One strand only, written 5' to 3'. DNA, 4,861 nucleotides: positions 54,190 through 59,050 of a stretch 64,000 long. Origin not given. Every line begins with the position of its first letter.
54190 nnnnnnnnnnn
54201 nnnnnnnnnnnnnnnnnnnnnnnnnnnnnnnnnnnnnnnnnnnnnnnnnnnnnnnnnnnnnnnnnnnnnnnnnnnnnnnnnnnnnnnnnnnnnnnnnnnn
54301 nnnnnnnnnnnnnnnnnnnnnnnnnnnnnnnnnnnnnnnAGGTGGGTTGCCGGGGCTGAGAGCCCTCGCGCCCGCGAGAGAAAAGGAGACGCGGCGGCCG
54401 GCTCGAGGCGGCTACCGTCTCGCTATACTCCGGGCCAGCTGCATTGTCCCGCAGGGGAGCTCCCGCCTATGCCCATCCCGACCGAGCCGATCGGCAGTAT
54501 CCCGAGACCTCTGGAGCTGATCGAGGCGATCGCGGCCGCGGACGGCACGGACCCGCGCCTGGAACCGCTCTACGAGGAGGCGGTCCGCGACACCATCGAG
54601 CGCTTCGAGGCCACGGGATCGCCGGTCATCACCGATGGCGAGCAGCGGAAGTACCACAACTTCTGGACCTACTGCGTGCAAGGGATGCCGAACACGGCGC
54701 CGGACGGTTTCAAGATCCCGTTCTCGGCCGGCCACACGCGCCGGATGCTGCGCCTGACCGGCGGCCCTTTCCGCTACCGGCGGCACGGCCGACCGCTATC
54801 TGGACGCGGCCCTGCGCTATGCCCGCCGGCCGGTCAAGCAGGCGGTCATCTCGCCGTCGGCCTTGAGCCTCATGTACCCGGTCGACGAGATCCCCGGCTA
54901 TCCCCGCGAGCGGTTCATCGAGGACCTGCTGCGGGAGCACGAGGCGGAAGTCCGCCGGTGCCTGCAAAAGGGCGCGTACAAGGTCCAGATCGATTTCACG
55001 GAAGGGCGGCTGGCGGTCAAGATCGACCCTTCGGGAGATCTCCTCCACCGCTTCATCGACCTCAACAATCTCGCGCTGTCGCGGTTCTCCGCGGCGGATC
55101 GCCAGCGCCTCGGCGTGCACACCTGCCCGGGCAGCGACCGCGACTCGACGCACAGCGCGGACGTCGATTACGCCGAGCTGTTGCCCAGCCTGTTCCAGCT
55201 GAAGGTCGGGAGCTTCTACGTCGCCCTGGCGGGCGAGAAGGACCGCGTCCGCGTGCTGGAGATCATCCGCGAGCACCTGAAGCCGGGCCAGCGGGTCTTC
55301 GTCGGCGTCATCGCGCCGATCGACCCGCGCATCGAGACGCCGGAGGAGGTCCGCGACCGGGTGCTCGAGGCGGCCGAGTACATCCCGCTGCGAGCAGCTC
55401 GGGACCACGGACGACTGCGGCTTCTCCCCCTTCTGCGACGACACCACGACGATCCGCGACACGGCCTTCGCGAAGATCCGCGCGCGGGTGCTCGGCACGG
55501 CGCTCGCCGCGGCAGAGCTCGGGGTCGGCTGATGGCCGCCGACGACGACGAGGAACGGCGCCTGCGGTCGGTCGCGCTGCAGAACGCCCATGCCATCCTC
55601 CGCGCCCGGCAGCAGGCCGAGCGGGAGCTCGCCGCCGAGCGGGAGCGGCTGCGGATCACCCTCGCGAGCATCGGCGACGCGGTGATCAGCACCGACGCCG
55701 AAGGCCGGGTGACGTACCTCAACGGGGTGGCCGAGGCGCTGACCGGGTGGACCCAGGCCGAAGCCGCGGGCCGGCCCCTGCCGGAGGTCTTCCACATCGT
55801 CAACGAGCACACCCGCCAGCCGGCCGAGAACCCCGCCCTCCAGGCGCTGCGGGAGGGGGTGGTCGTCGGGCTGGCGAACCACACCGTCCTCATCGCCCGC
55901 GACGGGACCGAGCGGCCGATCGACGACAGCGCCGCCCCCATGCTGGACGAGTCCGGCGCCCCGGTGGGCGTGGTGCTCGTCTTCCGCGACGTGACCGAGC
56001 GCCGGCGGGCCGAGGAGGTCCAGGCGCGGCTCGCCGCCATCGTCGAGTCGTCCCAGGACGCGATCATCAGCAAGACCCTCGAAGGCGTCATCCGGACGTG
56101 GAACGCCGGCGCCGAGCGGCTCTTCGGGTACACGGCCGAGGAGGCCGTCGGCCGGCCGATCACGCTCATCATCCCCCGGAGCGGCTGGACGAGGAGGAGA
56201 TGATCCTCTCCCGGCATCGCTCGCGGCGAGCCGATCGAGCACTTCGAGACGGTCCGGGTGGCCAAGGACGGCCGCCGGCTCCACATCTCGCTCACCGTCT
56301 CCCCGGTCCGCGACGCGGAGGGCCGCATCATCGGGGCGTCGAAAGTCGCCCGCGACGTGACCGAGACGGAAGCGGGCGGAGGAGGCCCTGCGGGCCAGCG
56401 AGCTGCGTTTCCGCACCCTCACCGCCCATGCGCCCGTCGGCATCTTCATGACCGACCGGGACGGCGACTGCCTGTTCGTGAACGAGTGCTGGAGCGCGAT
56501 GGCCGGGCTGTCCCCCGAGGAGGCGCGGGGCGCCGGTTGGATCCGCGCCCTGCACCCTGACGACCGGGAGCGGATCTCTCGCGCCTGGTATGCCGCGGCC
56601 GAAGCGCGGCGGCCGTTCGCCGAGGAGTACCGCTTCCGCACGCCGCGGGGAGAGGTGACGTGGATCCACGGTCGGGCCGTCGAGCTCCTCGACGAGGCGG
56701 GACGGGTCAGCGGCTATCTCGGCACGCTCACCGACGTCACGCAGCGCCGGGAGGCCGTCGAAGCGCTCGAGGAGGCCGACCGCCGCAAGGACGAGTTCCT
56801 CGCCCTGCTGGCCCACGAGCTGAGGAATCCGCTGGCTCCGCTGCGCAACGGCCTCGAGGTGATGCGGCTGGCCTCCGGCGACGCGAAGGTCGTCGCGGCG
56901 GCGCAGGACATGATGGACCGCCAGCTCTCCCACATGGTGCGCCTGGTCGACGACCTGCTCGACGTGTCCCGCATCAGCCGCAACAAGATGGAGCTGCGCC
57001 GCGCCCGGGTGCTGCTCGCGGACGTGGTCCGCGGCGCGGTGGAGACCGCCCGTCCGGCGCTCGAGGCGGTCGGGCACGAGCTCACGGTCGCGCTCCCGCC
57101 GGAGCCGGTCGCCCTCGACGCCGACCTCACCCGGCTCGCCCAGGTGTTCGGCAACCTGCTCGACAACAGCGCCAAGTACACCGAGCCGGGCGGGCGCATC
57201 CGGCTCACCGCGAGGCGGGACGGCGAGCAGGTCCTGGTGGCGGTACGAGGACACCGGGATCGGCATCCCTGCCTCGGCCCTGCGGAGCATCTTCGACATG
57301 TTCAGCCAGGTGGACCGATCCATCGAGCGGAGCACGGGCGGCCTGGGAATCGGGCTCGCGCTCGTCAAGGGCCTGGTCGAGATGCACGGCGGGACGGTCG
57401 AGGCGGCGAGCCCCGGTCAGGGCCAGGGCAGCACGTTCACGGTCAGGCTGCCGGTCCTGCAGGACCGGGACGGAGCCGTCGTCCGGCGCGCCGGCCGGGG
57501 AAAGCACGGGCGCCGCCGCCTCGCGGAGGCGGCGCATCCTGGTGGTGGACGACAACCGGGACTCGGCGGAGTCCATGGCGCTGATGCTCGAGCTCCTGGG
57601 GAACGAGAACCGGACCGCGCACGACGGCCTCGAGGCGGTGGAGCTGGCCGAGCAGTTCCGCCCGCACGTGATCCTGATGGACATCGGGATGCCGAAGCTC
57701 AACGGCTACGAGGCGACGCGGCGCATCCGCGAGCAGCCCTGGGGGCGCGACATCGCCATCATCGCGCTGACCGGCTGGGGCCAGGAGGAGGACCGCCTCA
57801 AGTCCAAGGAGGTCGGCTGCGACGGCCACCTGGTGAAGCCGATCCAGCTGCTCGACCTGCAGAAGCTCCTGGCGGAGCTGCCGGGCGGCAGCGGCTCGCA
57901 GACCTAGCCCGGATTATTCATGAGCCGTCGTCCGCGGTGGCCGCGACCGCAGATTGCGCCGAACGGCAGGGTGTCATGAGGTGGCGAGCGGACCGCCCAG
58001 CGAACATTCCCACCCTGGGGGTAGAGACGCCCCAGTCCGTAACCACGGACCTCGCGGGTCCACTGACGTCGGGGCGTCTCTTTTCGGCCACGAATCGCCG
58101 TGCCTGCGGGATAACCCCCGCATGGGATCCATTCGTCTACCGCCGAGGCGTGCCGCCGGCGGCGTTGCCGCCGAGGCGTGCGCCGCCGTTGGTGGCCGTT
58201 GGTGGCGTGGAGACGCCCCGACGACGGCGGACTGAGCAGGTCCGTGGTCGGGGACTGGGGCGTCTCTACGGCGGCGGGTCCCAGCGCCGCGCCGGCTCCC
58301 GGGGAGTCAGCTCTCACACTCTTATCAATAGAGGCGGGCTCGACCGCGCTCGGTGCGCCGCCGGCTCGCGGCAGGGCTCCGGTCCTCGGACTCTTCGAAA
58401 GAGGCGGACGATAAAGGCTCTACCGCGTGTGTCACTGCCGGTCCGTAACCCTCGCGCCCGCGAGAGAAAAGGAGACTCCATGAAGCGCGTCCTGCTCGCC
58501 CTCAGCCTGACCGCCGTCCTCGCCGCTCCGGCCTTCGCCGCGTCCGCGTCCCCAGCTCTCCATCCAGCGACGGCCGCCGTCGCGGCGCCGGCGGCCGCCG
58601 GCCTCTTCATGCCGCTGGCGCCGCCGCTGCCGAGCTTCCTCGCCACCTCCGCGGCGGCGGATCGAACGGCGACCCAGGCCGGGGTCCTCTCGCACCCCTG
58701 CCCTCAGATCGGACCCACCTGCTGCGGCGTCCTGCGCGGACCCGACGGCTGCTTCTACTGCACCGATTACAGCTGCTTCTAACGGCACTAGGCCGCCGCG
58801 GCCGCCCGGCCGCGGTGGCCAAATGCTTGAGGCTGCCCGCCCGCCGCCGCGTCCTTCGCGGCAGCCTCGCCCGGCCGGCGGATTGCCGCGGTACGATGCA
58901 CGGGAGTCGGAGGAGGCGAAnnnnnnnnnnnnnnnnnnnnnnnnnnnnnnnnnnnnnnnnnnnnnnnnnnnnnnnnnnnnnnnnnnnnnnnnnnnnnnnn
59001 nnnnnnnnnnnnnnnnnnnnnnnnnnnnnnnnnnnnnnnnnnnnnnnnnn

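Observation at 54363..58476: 4.1-kb block bounded by perfect 28-bp direct repeats that duplicate a palindrome plus ribosome-binding site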

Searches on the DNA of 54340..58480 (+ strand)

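Call 64: search_dna_similar(query=window:54340-58480:+, collection=phages, mode=distant, max_rows=8)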
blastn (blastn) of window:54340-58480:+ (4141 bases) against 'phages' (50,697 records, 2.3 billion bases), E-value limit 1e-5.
Records with a match: 1; places in all: 1; records where one place covers at least 80% of the query: 0.
Best place of each record, by identity: 90-95% 1.
By first word of the organism name: Ralstonia 1.
By host as written in the record: Ralstonia solanacearum 1.
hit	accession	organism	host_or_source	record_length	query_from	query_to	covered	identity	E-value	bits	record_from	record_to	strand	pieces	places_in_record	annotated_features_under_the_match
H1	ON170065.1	Ralstonia phage YO026_1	Ralstonia solanacearum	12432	3289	3329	1%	92.7%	5e-6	62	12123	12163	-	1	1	record has no annotation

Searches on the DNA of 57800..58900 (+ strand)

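Call 63: search_dna_similar(query=window:57900-58480:+, collection=plasmids, mode=distant, max_rows=8)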
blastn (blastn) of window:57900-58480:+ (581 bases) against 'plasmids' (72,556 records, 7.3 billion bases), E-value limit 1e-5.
No match.

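Call 79: search_rna_families(source=window, start=57800, end=58900, threshold=evalue, max_evalue=1)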
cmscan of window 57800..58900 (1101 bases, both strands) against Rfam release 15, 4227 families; matches with E-value up to 1: 2.
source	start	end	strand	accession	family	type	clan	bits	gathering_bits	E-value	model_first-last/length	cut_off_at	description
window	58768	58831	-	RF01076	RF_site2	Cis-reg; frameshift_element;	-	26.3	70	0.027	1-72/72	no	Polymerase ribosomal frameshift site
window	58785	58827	-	RF03240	MIR5534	Gene; miRNA;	-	20.7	79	0.49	1-102/102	no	MIR5534 microRNA precursor family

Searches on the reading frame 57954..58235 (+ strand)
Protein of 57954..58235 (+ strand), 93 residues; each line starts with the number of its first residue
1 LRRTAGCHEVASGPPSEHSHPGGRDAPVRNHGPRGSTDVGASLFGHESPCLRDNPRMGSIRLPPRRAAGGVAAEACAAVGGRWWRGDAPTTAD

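Call 53: search_protein_families(library=pfam, max_evalue=0.01, proteins=[window:57954-58235:+])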
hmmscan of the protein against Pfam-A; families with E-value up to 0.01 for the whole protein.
window:57954-58235:+ (93 aa): 0 families

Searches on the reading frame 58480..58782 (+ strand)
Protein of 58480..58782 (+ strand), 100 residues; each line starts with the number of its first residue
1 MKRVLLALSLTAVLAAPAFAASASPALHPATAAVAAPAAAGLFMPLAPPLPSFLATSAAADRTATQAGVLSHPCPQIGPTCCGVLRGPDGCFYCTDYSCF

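Call 11: find_encoding_contigs(protein=window:58480-58782:+, flank=10000, max_places=10)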
Protein window:58480-58782:+ (100 aa): no gene with exactly this product is on record in the collection.

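Call 34: find_homologous_proteins(query=window:58480-58779:+, max_evalue=0.1)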
Query seq(100 aa) (100 aa): 1 proteins with E <= 0.1 among 488 candidates.
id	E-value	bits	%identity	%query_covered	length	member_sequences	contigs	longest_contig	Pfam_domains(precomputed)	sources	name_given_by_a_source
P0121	7.1e-54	199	97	100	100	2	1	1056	-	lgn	-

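Call 35: find_encoding_contigs(protein=P0121, flank=5000, max_places=10)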
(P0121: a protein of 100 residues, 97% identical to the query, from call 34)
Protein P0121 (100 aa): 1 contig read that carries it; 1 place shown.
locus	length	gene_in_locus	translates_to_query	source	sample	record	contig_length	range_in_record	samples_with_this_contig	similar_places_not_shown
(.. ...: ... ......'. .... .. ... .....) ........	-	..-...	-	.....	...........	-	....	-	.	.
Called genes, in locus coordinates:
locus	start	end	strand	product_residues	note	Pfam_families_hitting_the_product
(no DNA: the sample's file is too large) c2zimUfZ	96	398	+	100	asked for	-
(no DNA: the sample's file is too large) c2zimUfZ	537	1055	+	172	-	PF12867:DinB_2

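Call 53: search_protein_families(library=pfam, max_evalue=0.01, proteins=[window:58480-58779:+])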
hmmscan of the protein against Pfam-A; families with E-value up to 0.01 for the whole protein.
seq(100 aa): 0 families

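Call 60: search_protein_representatives(protein=window:58480-58779:+)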
Query: 100 residues. Proteins with E-value up to 0.001 (for the whole library): 13; up to 1e-10: 1; up to 1e-30: 1. The best 13 are listed.
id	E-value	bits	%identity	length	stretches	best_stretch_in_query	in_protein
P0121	2.3e-54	198.6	97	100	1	1-100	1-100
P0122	2.8e-06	44.4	39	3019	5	65-97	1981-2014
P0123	1.0e-05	42.6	30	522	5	62-98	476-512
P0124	1.2e-05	42.3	31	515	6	65-98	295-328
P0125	2.9e-05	41.1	30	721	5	62-98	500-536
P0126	5.5e-05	40.3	32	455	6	58-97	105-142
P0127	6.8e-05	40.0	27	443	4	59-99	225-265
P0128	1.3e-04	39.1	34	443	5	65-99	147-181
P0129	1.9e-04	38.5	31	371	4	25-96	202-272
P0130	2.1e-04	38.4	32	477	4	60-97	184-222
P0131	5.8e-04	37.0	29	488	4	61-96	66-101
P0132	5.8e-04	37.0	38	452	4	63-98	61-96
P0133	8.2e-04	36.5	30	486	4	62-96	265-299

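Call 61: search_protein_families(library=pfam, max_evalue=0.001, proteins=[P0123, P0124, P0126, P0128, P0132])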
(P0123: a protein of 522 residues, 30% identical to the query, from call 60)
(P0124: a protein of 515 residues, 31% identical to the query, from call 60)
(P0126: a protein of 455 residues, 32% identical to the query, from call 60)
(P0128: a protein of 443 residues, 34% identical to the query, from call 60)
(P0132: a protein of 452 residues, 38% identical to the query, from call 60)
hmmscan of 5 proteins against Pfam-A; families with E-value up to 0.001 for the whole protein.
P0123 (522 aa): 6 families
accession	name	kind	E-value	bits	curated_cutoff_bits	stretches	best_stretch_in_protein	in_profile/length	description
PF24684.1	Vgb_lyase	-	1.3e-105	352.8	50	2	232-409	44-220/290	Virginiamycin B lyase family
PF05257.22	CHAP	-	1.9e-09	38.3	26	1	84-179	5-81/81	CHAP domain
PF23500.1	DUF7133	-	1.8e-07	31.3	27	0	451-466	329-344/385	Domain of unknown function (DUF7133)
PF08450.18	SGL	-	1.3e-05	25.3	26.3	0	419-511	11-104/246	SMP-30/Gluconolactonase/LRE-like region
PF21959.2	DUF6923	-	0.00022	21.5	27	0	394-521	70-203/234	Repeat of unknown function (DUF6923)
PF20067.5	SSL_N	-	0.00027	21.1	18.9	0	455-472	25-42/46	Strictosidine synthase-like, N-terminal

P0124 (515 aa): 7 families
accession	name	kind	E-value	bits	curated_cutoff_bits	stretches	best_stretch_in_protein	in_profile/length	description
PF24684.1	Vgb_lyase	-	2.1e-110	368.5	50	2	48-204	86-241/290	Virginiamycin B lyase family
PF08450.18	SGL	-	4.3e-11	43.3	26.3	0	112-206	11-106/246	SMP-30/Gluconolactonase/LRE-like region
PF20067.5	SSL_N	-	5.6e-11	42.6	18.9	0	53-75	14-36/46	Strictosidine synthase-like, N-terminal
PF13449.12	Phytase-like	-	4.2e-09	37.2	27.6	0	62-160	70-141/284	Esterase-like activity of phytase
PF23500.1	DUF7133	-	1.1e-06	28.7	27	0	269-286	330-347/385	Domain of unknown function (DUF7133)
PF07494.17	Reg_prop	-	1.8e-06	27.9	20.4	0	187-202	6-21/24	Two component regulator propeller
PF01436.27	NHL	-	8.3e-06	26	20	0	61-74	3-16/28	NHL repeat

P0126 (455 aa): 8 families
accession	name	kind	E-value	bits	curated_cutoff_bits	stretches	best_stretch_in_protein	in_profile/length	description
PF24684.1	Vgb_lyase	-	2.9e-102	341.9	50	2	64-227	83-242/290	Virginiamycin B lyase family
PF07494.17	Reg_prop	-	2.6e-13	48.9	20.4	0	77-93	4-20/24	Two component regulator propeller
PF23500.1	DUF7133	-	4.1e-08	33.4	27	0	77-98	328-349/385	Domain of unknown function (DUF7133)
PF08450.18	SGL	-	7e-07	29.5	26.3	0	88-183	11-103/246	SMP-30/Gluconolactonase/LRE-like region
PF00801.26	PKD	-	0.00026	21.4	23.5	1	373-451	9-68/80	PKD domain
PF22701.2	Mala_s_1-like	-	0.00028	21.1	27.5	0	238-328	73-156/195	Mal s 1 allergenic protein-like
PF22352.2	K319L-like_PKD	-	0.00029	21.2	27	0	375-452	8-72/84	K319L-like, PKD domain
PF13449.12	Phytase-like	-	0.00076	19.9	27.6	0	82-118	72-109/284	Esterase-like activity of phytase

P0128 (443 aa): 7 families
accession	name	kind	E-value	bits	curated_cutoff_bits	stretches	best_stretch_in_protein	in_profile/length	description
PF24684.1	Vgb_lyase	-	1.8e-100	335.9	50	2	66-247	85-267/290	Virginiamycin B lyase family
PF08450.18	SGL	-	1.9e-10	41.2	26.3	0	185-254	168-236/246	SMP-30/Gluconolactonase/LRE-like region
PF23500.1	DUF7133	-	7.4e-07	29.2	27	0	77-96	328-347/385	Domain of unknown function (DUF7133)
PF10012.15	DUF2255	-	6.3e-05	23.7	29.8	0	174-200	48-74/115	Uncharacterized protein conserved in bacteria (DUF2255)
PF17564.7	DUF5470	-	7.4e-05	23.3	25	0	245-277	27-59/73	Family of unknown function (DUF5470)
PF01436.27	NHL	-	0.00072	19.9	20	0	286-302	2-18/28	NHL repeat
PF25021.1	TEN_NHL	-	0.00087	18.8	27.1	0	288-324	33-67/357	Teneurin NHL domain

P0132 (452 aa): 6 families
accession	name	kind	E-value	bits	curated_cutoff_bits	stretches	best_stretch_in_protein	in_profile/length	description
PF24684.1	Vgb_lyase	-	1.9e-120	401.5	50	2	30-250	51-271/290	Virginiamycin B lyase family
PF08450.18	SGL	-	1.1e-10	42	26.3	0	159-214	183-239/246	SMP-30/Gluconolactonase/LRE-like region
PF25021.1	TEN_NHL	-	1.7e-06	27.7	27.1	0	324-391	111-176/357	Teneurin NHL domain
PF23500.1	DUF7133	-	1e-05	25.5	27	0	121-136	331-346/385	Domain of unknown function (DUF7133)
PF01436.27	NHL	-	2.5e-05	24.5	20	0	121-142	4-25/28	NHL repeat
PF20067.5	SSL_N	-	0.00019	21.6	18.9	0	285-302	20-37/46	Strictosidine synthase-like, N-terminal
